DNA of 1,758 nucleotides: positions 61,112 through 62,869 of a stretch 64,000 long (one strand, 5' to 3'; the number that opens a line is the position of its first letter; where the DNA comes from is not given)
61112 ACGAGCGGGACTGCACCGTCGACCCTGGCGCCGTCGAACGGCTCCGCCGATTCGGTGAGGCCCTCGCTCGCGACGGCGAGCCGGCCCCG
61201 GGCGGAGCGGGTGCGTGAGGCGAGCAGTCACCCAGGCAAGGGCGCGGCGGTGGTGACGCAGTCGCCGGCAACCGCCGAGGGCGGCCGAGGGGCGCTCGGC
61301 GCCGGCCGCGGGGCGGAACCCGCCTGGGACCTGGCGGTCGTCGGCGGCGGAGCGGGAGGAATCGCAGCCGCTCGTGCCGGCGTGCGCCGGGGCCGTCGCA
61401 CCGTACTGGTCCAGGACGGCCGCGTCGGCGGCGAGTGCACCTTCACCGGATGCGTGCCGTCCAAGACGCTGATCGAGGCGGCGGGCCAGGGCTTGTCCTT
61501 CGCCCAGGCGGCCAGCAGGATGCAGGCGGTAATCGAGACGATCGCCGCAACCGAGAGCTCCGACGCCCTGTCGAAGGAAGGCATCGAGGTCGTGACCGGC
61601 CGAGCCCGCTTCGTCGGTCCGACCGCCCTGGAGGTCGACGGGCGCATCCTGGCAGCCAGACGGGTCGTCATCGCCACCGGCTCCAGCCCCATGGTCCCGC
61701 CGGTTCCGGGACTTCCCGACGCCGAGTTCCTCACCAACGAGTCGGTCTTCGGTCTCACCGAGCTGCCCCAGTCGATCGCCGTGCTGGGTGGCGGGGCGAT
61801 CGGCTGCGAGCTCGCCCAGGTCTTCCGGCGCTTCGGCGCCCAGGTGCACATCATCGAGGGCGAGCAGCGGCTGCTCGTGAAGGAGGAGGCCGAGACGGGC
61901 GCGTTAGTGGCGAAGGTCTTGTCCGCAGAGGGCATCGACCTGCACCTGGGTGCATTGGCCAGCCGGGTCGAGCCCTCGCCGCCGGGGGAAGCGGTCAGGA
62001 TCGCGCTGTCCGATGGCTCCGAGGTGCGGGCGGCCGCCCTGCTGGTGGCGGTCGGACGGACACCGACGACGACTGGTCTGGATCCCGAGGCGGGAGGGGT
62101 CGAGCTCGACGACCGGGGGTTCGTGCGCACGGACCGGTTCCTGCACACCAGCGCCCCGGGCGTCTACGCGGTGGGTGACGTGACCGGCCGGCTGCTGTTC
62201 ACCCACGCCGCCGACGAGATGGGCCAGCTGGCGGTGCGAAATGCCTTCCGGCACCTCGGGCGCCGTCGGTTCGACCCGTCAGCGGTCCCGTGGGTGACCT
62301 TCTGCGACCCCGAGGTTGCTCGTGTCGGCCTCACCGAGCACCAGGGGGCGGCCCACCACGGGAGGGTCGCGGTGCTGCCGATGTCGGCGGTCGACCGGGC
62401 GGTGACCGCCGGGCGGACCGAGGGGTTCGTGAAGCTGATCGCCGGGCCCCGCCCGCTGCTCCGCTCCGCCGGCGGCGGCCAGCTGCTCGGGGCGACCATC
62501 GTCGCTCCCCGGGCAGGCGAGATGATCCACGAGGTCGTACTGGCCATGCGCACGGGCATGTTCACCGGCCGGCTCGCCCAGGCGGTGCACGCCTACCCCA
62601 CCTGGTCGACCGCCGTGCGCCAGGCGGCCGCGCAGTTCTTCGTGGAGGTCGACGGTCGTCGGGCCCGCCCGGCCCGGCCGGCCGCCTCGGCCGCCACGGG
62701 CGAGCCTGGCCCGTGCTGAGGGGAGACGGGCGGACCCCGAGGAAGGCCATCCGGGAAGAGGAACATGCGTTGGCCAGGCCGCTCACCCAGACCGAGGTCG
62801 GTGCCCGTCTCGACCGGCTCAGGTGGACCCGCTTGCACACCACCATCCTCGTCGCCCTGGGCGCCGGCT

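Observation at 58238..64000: SigR/RsrA-like switch linked to an orphan disulfide reductase, an MFS pump, a DUF4396 (CGAGC) membrane protein, DedA and a 9-Cys protein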

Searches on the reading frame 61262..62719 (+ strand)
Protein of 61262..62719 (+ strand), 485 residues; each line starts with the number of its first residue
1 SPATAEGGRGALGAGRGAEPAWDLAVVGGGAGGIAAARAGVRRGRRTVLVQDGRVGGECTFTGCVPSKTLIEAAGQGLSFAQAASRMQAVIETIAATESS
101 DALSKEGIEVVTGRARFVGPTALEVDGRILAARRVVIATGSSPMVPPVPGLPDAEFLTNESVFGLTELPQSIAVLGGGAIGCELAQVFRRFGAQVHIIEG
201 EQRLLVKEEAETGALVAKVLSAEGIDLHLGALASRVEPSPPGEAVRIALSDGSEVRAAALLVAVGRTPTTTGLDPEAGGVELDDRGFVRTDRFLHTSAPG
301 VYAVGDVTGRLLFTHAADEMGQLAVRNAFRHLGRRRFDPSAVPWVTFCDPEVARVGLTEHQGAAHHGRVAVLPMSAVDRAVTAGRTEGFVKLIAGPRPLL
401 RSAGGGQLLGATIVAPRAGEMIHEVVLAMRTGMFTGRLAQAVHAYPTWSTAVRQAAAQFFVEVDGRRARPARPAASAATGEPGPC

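Call 3: search_protein_families(library=pfam, proteins=[window:61262-62719:+], max_evalue=0.01)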
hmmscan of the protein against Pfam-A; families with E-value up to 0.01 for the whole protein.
window:61262-62719:+ (485 aa): 10 families
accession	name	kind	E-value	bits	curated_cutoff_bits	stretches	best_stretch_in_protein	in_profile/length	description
PF07992.20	Pyr_redox_2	-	1.4e-63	215.5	26.1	1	23-321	2-291/291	Pyridine nucleotide-disulphide oxidoreductase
PF02852.28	Pyr_redox_dim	-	2.5e-24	86.1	25.3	1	342-455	1-109/110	Pyridine nucleotide-disulphide oxidoreductase, dimerisation domain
PF00070.33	Pyr_redox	-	1.9e-17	64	22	1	172-250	2-80/82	Pyridine nucleotide-disulphide oxidoreductase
PF13738.12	Pyr_redox_3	-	2.2e-07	30.9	30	1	126-305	119-305/305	Pyridine nucleotide-disulphide oxidoreductase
PF12831.13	FAD_oxidored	-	7.1e-07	29.3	27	1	23-72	1-51/416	FAD dependent oxidoreductase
PF01134.28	GIDA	-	0.00022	20.9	22.1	0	23-75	1-50/391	Glucose inhibited division protein A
PF02737.24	3HCDH_N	-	0.0007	20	22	1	172-226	2-56/180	3-hydroxyacyl-CoA dehydrogenase, NAD binding domain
PF13450.12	NAD_binding_8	-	0.002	18.8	21.9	0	26-60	1-36/68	NAD(P)-binding Rossmann-like domain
PF13434.12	Lys_Orn_oxgnase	-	0.0027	17.3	21.3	1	128-207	144-228/339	L-lysine 6-monooxygenase/L-ornithine 5-monooxygenase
PF03486.20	HI0933_like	-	0.0058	16.5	50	0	23-54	2-33/244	HI0933-like protein Rossmann domain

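Call 5: search_protein_families(library=ncbifam, proteins=[window:61262-62719:+], max_evalue=0.01)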
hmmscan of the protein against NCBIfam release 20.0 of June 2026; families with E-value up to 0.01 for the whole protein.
window:61262-62719:+ (485 aa): 56 families (the best 25 are shown)
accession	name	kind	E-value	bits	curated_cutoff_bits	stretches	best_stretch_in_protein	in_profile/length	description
NF004991.0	PRK06370.1-3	subfamily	8.2e-115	384.2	620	1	20-459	34-487/509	FAD-containing oxidoreductase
TIGR02053.1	MerA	equivalog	1.4e-105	354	454.45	1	23-463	2-457/465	mercury(II) reductase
TIGR01350.1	lipoamide_DH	equivalog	3.3e-92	309.6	408.8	1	22-460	2-455/461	dihydrolipoyl dehydrogenase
NF004992.0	PRK06370.1-4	equivalog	2.2e-81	273.6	629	1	21-450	4-446/459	FAD-containing oxidoreductase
NF004947.0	PRK06292.2-5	equivalog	1.5e-78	264.8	592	2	79-458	79-457/474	dihydrolipoyl dehydrogenase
NF004946.0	PRK06292.2-4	subfamily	3.8e-75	253.5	634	1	22-460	4-471/487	dihydrolipoyl dehydrogenase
NF004776.0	PRK06116.1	equivalog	2e-73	247.9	480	1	21-449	4-443/450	glutathione-disulfide reductase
NF040477.1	chlor_oxi_RclA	equivalog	2e-72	244.2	740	1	26-453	8-434/441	reactive chlorine resistance oxidoreductase RclA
NF010311.1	PRK13748.1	subfamily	2.3e-69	234.7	600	1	18-462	94-551/560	mercury(II) reductase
NF005883.0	PRK07845.1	equivalog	7.3e-69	232.9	479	1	24-460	5-460/466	NAD(P)H-quinone dehydrogenase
NF004990.0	PRK06370.1-1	equivalog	5.7e-67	226.4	842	1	22-452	5-448/459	FAD-containing oxidoreductase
NF005884.0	PRK07846.1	equivalog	3.1e-66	223.9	501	1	21-441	3-432/454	mycothione reductase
TIGR01424.1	gluta_reduc_2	equivalog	3e-65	220.5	606.05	1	22-447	3-437/446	glutathione-disulfide reductase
NF004939.0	PRK06292.1-1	equivalog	1e-62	212.4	435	1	22-456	6-455/476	dihydrolipoyl dehydrogenase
NF003585.0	PRK05249.1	equivalog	1.3e-61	208.6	465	1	21-458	6-456/464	Si-specific NAD(P)(+) transhydrogenase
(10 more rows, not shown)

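Call 7: find_homologous_proteins(query=window:61262-62719:+, max_evalue=1e-20)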
Query window:61262-62719:+ (485 aa): 7076 proteins with E <= 1e-20 among 8000 candidates; the best 120 are listed.
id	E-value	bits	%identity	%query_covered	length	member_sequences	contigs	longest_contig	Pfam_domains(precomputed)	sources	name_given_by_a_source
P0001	0.0e+0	1035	100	100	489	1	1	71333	PF02852.29,PF07992.21,PF00070.34,PF13738.13,PF12831.14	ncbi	-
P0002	3.5e-201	687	72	88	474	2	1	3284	PF02852.29,PF07992.21,PF00070.34,PF13738.13,PF01134.29,PF12831.14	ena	-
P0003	2.1e-200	684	71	95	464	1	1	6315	PF02852.29,PF07992.21,PF00070.34,PF13738.13,PF12831.14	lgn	-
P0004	8.4e-200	682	71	95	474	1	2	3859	PF02852.29,PF07992.21,PF00070.34,PF13738.13,PF01134.29,PF12831.14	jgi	-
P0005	1.2e-198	679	71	93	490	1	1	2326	PF02852.29,PF07992.21,PF00070.34,PF13738.13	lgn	-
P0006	2.1e-197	675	68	86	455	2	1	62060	PF13450.13,PF02852.29,PF07992.21,PF00070.34,PF13738.13,PF03486.21,PF01134.29,PF01494.26,PF12831.14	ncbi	ncbi:MAG: dihydrolipoyl dehydrogenase family protein [Acidimicrobiales bacterium]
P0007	3.6e-197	674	71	93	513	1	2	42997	PF02852.29,PF07992.21,PF00070.34,PF13738.13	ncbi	ncbi:MAG: dihydrolipoyl dehydrogenase family protein [Acidimicrobiales bacterium]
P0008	6.1e-197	673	70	95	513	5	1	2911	PF02852.29,PF07992.21,PF00070.34,PF13738.13,PF01134.29,PF12831.14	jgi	-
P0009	4.7e-196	670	70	88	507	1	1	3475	PF02852.29,PF07992.21,PF00070.34,PF13738.13,PF12831.14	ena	-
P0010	6.6e-196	670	71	93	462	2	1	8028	PF02852.29,PF07992.21,PF00070.34,PF13738.13,PF01134.29,PF12831.14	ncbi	ncbi:MAG: dihydrolipoyl dehydrogenase family protein [Acidimicrobiales bacterium]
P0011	1.2e-195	669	70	87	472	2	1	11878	PF02852.29,PF07992.21,PF00070.34,PF13738.13,PF01134.29,PF12831.14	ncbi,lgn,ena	-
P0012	1.9e-195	668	69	88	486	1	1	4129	PF01266.31,PF13450.13,PF02852.29,PF07992.21,PF00070.34,PF13738.13,PF01262.28,PF01134.29,PF01494.26,PF12831.14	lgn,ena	-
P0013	3.5e-195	667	71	88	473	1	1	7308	PF13450.13,PF02852.29,PF07992.21,PF00070.34,PF13738.13,PF01134.29,PF12831.14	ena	-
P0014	4.8e-195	667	70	93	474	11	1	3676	PF02852.29,PF07992.21,PF00070.34,PF13738.13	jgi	-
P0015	6.3e-195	666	70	93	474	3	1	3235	PF02852.29,PF07992.21,PF00070.34,PF13738.13,PF12831.14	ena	-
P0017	1.1e-194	666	70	96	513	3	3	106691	PF02852.29,PF07992.21,PF00070.34,PF13738.13,PF01134.29,PF12831.14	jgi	jgi:pyruvate/2-oxoglutarate dehydrogenase complex dihydrolipoamide dehydrogenase (E3) component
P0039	3.5e-185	634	68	86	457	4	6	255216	PF02852.29,PF07992.21,PF00070.34,PF13738.13,PF01134.29,PF12831.14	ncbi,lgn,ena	-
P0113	1.1e-164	567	61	87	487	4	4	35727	PF02852.29,PF07992.21,PF00070.34,PF13738.13,PF12831.14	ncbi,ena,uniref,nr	ncbi:FAD-dependent oxidoreductase [Ferrimicrobium sp.]|uniref:dihydrolipoyl dehydrogenase family pro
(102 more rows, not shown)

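Call 9: search_solved_structures(query=window:61262-62719:+, max_evalue=1e-30, show_alignments=2)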
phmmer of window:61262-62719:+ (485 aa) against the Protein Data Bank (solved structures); distinct sequences matched with E-value up to 1e-30: 78 (the best 60 are shown).
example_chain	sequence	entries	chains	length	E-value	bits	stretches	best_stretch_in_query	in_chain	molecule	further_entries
4ywo_A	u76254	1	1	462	4.5e-67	229.9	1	18-463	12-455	Mercuric reductase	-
5x1y_B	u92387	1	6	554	3.2e-66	227.1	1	19-460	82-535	Mercuric reductase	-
2eq6_A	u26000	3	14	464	9.7e-66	225.5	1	21-460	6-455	Pyruvate dehydrogenase complex, dihydrolipoamide dehydrogenase E3 component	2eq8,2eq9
6kgy_A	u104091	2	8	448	2.7e-58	201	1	24-452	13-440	Pyridine nucleotide-disulphide oxidoreductase dimerisation region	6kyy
2eq7_A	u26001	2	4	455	2.7e-57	197.7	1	22-457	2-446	2-oxoglutarate dehydrogenase E3 component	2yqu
6kod_A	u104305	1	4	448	6.2e-57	196.5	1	24-452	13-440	Pyridine nucleotide-disulphide oxidoreductase dimerisation region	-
4k8d_A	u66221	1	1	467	8.1e-56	192.8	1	19-463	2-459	Mercuric reductase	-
1zk7_A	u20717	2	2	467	1.2e-55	192.3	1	19-461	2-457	Mercuric reductase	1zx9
1dxl_A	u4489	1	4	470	7.7e-54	186.3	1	23-458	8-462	DIHYDROLIPOAMIDE DEHYDROGENASE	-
1ebd_A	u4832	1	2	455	7.9e-54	186.3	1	24-456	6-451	DIHYDROLIPOAMIDE DEHYDROGENASE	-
6uzi_A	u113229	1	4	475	1.3e-53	185.5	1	22-457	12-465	Dihydrolipoyl dehydrogenase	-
2r9z_A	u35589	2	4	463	1.7e-53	185.2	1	22-437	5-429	Glutathione amide reductase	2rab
4k7z_A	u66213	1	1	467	4e-53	183.9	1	19-461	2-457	Mercuric reductase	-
3urh_A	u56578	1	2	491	4.3e-53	183.9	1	21-461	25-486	Dihydrolipoyl dehydrogenase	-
1ges_A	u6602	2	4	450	5.7e-52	180.2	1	89-393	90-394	GLUTATHIONE REDUCTASE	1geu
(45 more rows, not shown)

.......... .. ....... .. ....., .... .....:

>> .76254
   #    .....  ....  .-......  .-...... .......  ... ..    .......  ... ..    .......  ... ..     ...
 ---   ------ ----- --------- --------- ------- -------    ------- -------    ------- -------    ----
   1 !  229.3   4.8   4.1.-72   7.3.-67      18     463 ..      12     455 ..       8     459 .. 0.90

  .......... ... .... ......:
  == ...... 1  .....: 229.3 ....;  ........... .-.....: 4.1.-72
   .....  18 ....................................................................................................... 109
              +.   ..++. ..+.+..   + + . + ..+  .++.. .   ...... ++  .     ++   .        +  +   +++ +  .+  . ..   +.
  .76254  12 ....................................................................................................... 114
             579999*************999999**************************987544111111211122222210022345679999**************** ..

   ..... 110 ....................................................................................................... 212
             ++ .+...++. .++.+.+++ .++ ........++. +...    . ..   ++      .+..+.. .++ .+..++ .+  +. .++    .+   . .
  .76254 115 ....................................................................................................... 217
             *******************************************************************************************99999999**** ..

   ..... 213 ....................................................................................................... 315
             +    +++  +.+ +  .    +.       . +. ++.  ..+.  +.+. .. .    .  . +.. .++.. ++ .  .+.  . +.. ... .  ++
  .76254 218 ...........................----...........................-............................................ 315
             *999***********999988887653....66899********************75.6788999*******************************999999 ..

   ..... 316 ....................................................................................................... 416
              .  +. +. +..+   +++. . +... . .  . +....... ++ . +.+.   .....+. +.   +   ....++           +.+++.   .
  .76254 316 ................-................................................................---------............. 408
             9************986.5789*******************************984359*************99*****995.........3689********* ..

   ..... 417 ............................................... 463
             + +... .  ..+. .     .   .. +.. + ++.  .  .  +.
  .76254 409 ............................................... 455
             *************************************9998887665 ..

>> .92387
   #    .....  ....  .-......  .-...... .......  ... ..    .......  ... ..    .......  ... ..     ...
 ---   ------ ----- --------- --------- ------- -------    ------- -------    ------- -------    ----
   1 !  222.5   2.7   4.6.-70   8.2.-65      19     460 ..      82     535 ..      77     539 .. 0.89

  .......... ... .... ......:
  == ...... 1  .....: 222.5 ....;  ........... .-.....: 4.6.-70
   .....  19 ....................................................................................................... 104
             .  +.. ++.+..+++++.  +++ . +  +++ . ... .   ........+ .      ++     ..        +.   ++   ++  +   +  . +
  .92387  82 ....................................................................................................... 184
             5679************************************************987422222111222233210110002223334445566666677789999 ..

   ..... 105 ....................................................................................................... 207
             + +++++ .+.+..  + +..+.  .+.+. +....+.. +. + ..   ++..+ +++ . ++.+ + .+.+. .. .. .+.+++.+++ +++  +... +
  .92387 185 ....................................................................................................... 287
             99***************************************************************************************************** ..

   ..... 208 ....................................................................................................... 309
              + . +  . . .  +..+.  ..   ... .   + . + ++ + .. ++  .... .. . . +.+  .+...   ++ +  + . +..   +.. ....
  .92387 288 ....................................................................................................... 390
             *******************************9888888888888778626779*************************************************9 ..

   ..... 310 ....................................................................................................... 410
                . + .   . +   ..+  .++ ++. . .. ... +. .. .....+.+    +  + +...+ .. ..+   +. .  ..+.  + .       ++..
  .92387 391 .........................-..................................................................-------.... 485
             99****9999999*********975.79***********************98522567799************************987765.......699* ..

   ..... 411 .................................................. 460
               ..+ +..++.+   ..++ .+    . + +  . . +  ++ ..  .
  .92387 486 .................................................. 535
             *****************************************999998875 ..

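Call 10: find_encoding_contigs(protein=P0001, flank=10000, max_places=3)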
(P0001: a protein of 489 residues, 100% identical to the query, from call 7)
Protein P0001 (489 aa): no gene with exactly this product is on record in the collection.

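Call 11: find_related_loci(query=A1, collection=genome_contigs, flank=10000)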
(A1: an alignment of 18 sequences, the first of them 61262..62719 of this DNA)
Query A1 (485 aa) in genome_contigs; peptide patterns used: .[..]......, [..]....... (x = any residue, [..] = any of these).
448 stretches matched a pattern; 409 encode a relative of the query (tblastn E <= 1e-3); the best 80 are kept; 80 distinct loci.
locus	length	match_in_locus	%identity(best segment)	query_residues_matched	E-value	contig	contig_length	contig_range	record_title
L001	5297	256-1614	71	21-471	0e+0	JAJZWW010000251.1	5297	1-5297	MAG: Actinomycetes bacterium isolate TL1-2.bin71 NODE_16738_length_5297_cov_1.42805, whole genome shotgun sequence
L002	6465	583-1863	70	47-471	0e+0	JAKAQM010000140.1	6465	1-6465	MAG: Actinomycetes bacterium isolate YF2.bin68 NODE_13878_length_6465_cov_7.240139, whole genome shotgun sequence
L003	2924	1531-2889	71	22-471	0e+0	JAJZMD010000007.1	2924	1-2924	MAG: Actinomycetes bacterium isolate MAS3.bin166 NODE_61147_length_2924_cov_2.828388, whole genome shotgun sequence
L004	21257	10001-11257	68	47-465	0e+0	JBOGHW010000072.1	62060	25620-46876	MAG: Acidimicrobiales bacterium isolate TC-S_metawrap_bin.20 k127_684771, whole genome shotgun sequence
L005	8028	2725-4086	71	21-471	0e+0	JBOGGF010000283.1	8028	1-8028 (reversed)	MAG: Acidimicrobiales bacterium isolate TC-S_metabat2.bin.330 k127_2573374, whole genome shotgun sequence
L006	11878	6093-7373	70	47-470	0e+0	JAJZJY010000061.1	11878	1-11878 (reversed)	MAG: Actinomycetes bacterium isolate LSA5.bin83 NODE_8079_length_11878_cov_1.298528, whole genome shotgun sequence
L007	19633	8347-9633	69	46-471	0e+0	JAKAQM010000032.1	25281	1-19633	MAG: Actinomycetes bacterium isolate YF2.bin68 NODE_1696_length_25281_cov_6.286237, whole genome shotgun sequence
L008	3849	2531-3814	70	44-471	0e+0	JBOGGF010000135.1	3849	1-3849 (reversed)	MAG: Acidimicrobiales bacterium isolate TC-S_metabat2.bin.330 k127_5182933, whole genome shotgun sequence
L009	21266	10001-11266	68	47-465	1e-178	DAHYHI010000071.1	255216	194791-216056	MAG TPA_asm: Acidimicrobiaceae bacterium isolate clean4135 k141_1580874, whole genome shotgun sequence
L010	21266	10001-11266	67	47-465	2e-178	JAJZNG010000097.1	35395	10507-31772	MAG: Actinomycetes bacterium isolate MAS3.bin85 NODE_2192_length_35395_cov_1.228791, whole genome shotgun sequence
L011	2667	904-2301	67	21-485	0e+0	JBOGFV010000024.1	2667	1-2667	MAG: Acidimicrobiales bacterium isolate TC-S_metawrap_bin.95 k127_2792432, whole genome shotgun sequence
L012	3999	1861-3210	67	22-471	0e+0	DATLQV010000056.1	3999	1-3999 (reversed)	MAG TPA_asm: Gaiellaceae bacterium isolate SMAG_U13887 k141_403050, whole genome shotgun sequence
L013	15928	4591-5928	66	22-468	9e-175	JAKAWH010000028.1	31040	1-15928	MAG: Actinomycetes bacterium isolate YP4.bin48 NODE_1994_length_31040_cov_1.556303, whole genome shotgun sequence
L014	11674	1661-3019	63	23-476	9e-168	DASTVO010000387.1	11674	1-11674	MAG TPA_asm: Actinomycetes bacterium isolate SMAG_U2361 k141_1108535, whole genome shotgun sequence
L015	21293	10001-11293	61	45-476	4e-167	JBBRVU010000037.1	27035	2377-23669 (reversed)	MAG: Actinomycetes bacterium isolate La3_metabat2.225 La3_metabat2.225_K_1787152_L_27035_cov_24.5314, whole genome shotg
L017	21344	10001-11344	64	23-471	5e-163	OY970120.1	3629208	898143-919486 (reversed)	MAG: uncultured Actinomycetota bacterium isolate MFD01275.bin.c.22 genome assembly, chromosome: 1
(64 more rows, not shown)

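Call 16: find_encoding_contigs(protein=P0039, flank=10000, max_places=3)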
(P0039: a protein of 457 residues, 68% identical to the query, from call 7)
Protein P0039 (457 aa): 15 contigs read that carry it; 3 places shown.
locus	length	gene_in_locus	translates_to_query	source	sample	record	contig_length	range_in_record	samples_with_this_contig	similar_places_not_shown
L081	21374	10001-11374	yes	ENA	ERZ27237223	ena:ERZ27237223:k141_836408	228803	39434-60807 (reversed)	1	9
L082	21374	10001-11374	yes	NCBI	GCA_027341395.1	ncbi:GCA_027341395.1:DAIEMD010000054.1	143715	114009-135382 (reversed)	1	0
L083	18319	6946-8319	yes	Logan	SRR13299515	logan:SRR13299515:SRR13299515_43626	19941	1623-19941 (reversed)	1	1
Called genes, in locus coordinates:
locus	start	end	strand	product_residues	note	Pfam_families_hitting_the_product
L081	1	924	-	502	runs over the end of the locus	PF01425:Amidase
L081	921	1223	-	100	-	PF02686:GatC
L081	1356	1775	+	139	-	PF02036:SCP2 (weak)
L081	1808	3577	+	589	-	PF02463:SMC_N (faint), PF03308:MeaB (faint), PF13555:AAA_29 (faint), PF00005:ABC_tran, PF13304:AAA_21 (faint), PF12848:ABC_tran_Xtn (weak), PF00005:ABC_tran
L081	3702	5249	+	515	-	PF23545:Zn_ribbon_HMPTM, PF04055:Radical_SAM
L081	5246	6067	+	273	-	PF01209:Ubie_methyltran, PF13489:Methyltransf_23 (weak), PF13649:Methyltransf_25, PF13847:Methyltransf_31, PF08241:Methyltransf_11, PF08242:Methyltransf_12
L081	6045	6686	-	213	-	PF01066:CDP-OH_P_transf (weak)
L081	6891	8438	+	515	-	PF00070:Pyr_redox (faint), PF01266:DAO, PF01593:Amino_oxidase (weak), PF01946:Thi4 (weak), PF07992:Pyr_redox_2 (faint), PF12831:FAD_oxidored (weak), PF13450:NAD_binding_8, PF01593:Amino_oxidase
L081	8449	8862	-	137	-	-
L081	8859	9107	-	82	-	PF13490:zf-HC2 (weak)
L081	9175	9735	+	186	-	PF07638:Sigma70_ECF, PF04542:Sigma70_r2, PF22029:PhyR_sigma2 (weak), PF04545:Sigma70_r4, PF08281:Sigma70_r4_2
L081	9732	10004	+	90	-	PF13490:zf-HC2 (weak)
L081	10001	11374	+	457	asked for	PF01134:GIDA (weak), PF07992:Pyr_redox_2, PF12831:FAD_oxidored (weak), PF13738:Pyr_redox_3 (weak), PF00070:Pyr_redox, PF02852:Pyr_redox_dim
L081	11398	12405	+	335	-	PF02353:CMAS, PF13489:Methyltransf_23, PF08241:Methyltransf_11 (weak), PF08242:Methyltransf_12, PF13649:Methyltransf_25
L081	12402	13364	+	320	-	PF03405:FA_desaturase_2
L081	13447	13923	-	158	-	-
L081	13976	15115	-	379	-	PF00355:Rieske, PF19112:VanA_C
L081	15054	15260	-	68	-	-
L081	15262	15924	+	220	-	PF13468:Glyoxalase_3, PF13669:Glyoxalase_4 (faint)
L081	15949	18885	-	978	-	PF00989:PAS (weak), PF13188:PAS_8 (faint), PF08448:PAS_4 (weak), PF24820:Diguanyl_cycl_sensor (faint), PF08448:PAS_4, PF13426:PAS_9, PF00990:GGDEF, PF00563:EAL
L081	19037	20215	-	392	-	PF00109:ketoacyl-synt, PF02801:Ketoacyl-synt_C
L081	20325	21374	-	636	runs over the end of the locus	PF00069:Pkinase, PF03109:ABC1 (faint), PF07714:PK_Tyr_Ser-Thr, PF01636:APH (weak), PF03793:PASTA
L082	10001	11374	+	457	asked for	PF01134:GIDA (weak), PF07992:Pyr_redox_2, PF12831:FAD_oxidored (weak), PF13738:Pyr_redox_3 (weak), PF00070:Pyr_redox, PF02852:Pyr_redox_dim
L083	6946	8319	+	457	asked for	PF01134:GIDA (weak), PF07992:Pyr_redox_2, PF12831:FAD_oxidored (weak), PF13738:Pyr_redox_3 (weak), PF00070:Pyr_redox, PF02852:Pyr_redox_dim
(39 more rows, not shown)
